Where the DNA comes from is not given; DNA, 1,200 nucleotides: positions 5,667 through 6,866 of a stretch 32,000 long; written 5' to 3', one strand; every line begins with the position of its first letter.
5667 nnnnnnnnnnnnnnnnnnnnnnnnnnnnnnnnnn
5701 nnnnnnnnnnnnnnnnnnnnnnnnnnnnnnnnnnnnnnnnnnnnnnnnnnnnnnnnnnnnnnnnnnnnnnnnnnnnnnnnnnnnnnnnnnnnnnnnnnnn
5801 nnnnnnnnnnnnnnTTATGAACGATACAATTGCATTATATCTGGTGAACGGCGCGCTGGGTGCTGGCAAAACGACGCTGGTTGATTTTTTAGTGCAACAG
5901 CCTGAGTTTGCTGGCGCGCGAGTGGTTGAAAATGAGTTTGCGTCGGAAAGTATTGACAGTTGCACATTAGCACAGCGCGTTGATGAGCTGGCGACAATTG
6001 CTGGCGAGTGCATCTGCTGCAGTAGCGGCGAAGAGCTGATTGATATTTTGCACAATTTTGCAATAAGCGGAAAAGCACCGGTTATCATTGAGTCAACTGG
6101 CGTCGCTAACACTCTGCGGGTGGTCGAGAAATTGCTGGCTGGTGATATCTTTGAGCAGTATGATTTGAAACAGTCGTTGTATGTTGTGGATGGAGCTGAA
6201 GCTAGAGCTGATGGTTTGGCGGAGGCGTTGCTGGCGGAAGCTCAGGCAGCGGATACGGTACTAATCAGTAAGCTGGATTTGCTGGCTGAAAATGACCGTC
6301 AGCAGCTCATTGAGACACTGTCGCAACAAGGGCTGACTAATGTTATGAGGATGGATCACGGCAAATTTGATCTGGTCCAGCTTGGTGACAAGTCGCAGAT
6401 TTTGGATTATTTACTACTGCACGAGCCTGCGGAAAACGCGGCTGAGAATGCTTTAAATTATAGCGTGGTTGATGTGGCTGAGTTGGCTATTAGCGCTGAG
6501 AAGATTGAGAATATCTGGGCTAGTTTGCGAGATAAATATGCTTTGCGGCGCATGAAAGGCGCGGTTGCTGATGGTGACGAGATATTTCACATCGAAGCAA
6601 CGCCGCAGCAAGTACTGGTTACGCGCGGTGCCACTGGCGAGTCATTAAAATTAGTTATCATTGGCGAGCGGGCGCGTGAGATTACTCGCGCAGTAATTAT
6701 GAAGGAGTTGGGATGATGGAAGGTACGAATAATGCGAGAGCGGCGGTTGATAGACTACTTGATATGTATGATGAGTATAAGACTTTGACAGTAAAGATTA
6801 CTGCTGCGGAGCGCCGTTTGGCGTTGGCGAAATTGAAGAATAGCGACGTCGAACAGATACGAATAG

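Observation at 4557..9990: Fur/Zur-linked locus with nicotianamine-synthase-like, twin COG0523, Cys/His and TerC-family genes: a possible minimal metallophore or zinc-economy system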

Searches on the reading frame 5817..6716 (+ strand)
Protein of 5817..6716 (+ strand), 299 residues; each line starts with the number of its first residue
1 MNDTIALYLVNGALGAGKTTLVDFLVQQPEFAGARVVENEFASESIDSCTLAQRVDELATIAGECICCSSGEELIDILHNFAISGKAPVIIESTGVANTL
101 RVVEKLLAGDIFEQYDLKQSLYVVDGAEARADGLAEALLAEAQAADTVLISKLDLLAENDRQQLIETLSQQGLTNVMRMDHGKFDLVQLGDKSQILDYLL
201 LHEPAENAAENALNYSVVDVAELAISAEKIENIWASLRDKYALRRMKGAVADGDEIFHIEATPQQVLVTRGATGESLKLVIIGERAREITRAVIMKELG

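Call 3: search_protein_families(library=pfam, proteins=[window:5817-6716:+], max_evalue=0.01)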
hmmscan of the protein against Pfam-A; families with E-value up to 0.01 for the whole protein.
window:5817-6716:+ (299 aa): 1 family
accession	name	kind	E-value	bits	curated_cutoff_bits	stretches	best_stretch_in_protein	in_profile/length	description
PF02492.25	cobW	-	7.4e-25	88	20.7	1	8-168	3-169/180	CobW/HypB/UreG, nucleotide-binding domain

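Call 4: search_protein_families(library=ncbifam, proteins=[window:5817-6716:+], max_evalue=0.01)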
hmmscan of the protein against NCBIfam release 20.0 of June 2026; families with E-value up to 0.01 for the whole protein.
window:5817-6716:+ (299 aa): 4 families
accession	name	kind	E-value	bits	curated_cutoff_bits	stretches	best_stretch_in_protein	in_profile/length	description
NF008578.0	PRK11537.1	equivalog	4.6e-21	75.4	361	1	4-193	3-199/318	GTPase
NF038288.1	chaper_GTP_ZigA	equivalog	6.4e-12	45.1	600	1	9-105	5-109/390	zinc metallochaperone GTPase ZigA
TIGR02475.1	CobW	equivalog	2.9e-10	39.6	332.1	1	5-132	4-138/342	cobalamin biosynthesis protein CobW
NF041053.1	CobW_rel_Se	equivalog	7.2e-10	38.8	180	1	9-178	5-178/195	CobW-related selenoprotein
